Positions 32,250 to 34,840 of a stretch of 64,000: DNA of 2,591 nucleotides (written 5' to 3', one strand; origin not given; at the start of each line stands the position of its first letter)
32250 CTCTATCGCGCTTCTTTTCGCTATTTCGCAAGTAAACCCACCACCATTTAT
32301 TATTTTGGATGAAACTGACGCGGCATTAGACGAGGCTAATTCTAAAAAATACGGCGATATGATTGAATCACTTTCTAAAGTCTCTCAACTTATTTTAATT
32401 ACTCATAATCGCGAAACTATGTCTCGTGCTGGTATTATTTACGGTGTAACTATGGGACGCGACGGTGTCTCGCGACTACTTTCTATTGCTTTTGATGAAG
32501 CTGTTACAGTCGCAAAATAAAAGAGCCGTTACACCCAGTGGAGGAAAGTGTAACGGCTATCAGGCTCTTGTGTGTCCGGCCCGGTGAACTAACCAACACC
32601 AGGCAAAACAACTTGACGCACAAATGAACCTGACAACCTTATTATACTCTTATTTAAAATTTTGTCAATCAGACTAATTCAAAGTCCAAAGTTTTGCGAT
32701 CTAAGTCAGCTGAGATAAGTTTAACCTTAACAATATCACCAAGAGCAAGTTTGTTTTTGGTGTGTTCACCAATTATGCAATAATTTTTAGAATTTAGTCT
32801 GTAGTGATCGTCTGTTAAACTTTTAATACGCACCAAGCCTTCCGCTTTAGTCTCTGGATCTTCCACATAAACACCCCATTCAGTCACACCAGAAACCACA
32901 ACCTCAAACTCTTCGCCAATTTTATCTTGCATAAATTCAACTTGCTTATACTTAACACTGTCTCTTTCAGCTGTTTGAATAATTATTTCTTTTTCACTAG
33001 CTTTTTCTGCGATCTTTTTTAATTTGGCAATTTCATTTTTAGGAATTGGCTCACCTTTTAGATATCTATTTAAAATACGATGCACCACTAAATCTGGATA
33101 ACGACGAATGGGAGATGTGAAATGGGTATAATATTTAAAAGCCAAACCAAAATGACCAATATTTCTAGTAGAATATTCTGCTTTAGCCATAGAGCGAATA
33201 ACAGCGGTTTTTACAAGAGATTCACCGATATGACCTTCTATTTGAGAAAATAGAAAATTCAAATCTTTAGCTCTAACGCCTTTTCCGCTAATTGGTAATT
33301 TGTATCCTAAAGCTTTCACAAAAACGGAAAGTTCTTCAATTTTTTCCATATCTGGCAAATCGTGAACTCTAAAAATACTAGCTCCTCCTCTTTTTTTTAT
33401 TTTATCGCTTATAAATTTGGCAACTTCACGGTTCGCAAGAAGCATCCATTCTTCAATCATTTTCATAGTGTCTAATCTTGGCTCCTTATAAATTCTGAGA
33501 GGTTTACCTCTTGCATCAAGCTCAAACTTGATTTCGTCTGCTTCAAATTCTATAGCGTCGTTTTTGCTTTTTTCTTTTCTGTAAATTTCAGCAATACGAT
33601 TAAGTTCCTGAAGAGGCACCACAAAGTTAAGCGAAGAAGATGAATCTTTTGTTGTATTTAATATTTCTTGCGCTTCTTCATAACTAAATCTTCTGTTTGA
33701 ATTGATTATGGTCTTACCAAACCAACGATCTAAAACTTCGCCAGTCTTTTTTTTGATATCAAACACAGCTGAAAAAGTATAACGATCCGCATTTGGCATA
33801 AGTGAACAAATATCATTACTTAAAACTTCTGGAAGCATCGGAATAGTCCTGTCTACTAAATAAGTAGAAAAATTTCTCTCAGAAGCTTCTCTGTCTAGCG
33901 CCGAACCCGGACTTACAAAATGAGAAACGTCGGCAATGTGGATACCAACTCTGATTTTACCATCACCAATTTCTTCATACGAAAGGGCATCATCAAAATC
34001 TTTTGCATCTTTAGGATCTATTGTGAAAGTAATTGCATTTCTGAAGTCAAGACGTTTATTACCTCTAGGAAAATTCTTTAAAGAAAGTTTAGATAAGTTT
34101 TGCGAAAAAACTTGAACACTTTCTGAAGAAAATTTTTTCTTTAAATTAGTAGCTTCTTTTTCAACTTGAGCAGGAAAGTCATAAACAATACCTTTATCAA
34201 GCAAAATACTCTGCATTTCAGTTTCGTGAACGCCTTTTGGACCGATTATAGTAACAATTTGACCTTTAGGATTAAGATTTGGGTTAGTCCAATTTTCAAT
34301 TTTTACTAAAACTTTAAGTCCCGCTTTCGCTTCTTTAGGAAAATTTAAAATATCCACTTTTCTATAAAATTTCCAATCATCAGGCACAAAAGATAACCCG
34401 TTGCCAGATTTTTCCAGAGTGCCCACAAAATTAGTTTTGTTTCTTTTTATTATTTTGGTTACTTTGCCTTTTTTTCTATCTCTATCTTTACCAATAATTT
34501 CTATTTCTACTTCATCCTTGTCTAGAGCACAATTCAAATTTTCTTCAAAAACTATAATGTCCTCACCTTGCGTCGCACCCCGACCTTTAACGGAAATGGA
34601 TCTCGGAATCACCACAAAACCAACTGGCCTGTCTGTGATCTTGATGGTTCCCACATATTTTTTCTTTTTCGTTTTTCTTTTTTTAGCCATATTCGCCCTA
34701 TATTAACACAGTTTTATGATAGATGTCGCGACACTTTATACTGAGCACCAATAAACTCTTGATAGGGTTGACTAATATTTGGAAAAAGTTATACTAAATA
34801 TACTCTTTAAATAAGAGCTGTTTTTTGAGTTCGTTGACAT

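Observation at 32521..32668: GC-rich structured intergenic element with its own minus-strand promoter and terminator between convergent smc and rnr (candidate sRNA)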

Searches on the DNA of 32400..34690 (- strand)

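Call 4: search_rna_families(source=window, start=32400, end=32800, threshold=evalue, max_evalue=10, show_alignments=5)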
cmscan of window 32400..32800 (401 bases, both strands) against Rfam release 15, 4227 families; matches with E-value up to 10: 3.
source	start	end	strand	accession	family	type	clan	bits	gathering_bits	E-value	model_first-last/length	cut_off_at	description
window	32743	32770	-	RF01792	eiav_FSE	Cis-reg; frameshift_element;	-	17.1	40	0.12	1-35/35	no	ribosomal frameshift site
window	32522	32561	-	RF03490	mir-1426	Gene; miRNA;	-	16.4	71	2.2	1-89/89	no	mir-1426 microRNA precursor family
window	32512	32571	-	RF00489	ctRNA_p42d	Gene; antisense;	-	13.8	50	5.3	1-46/46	no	ctRNA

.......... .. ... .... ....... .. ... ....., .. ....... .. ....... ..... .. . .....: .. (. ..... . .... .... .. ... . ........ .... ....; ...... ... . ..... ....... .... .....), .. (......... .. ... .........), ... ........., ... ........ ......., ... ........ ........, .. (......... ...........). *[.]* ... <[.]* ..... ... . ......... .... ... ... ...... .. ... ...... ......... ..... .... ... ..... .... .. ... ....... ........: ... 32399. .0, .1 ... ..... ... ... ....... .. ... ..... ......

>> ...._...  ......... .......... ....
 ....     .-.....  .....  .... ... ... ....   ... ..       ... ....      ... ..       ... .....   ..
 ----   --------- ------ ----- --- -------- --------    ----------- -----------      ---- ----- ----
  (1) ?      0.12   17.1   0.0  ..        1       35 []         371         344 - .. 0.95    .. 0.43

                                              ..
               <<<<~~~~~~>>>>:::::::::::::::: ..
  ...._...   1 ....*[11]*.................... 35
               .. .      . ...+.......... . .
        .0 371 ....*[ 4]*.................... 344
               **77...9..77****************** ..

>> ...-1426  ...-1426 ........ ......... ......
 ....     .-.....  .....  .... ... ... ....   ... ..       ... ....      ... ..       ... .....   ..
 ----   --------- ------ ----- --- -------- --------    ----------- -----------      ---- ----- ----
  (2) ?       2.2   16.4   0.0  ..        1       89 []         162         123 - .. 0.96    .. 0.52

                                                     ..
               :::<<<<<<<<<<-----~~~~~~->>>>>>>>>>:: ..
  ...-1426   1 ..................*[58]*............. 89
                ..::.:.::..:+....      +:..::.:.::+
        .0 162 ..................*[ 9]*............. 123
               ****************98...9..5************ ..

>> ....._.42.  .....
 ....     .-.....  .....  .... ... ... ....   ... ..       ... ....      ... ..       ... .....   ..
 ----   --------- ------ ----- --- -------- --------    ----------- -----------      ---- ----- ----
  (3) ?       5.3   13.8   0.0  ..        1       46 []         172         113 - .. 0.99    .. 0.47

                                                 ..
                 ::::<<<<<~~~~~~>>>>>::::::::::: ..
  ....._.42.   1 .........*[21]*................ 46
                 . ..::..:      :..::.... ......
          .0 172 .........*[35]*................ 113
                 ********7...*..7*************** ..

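Call 68: search_rna_families(sources=[L084, L105], threshold=evalue, max_evalue=10)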
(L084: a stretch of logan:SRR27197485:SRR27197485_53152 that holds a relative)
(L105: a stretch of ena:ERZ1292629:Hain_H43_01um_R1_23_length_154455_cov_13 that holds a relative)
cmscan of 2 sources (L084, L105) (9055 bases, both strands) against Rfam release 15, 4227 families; matches with E-value up to 10: 8.
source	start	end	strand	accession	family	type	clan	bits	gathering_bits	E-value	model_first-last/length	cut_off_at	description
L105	3296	3358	+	RF02450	ncr1175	Gene; sRNA;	-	26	60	0.26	1-110/110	no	Bacillus sRNA ncr1175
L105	3289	3368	+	RF01730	Termite-leu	Cis-reg;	-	25.3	51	0.05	1-78/78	no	Termite-leu RNA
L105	3317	3388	-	RF02425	SpF01_sRNA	Gene; sRNA;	-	24.2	55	8.8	1-80/80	no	Streptococcus sRNA SpF01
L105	3317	3428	-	RF00121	MicC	Gene; sRNA;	-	23.3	90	6.6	1-123/123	no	MicC RNA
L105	3303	3374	+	RF02621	BSnc120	Gene; sRNA;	-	18.5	114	3.7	1-88/88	no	Brucella sRNA 120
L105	1666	1711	+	RF00046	snoR30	Gene; snRNA; snoRNA; CD-box;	CL00073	18.5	60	4.9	1-96/96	no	Small nucleolar RNA R30/Z108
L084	980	1071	+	RF00114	S15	Cis-reg; leader;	CL00121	16.7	39.5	3.3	1-117/117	no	Ribosomal S15 leader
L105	1844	2024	+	RF00488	U1_yeast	Gene; snRNA; splicing;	CL00005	16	80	8.6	333-509/567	no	Yeast U1 spliceosomal RNA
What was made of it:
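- On C-rich-loop small RNAs (RsaE/RoxS kind): No Rfam hit (calls 4, 68).
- Closest known: Small RNAs of Gram-positive bacteria that use C-rich loops to cover ribosome-binding sites. Different: Rfam gives no RsaE match (calls 4, 68).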
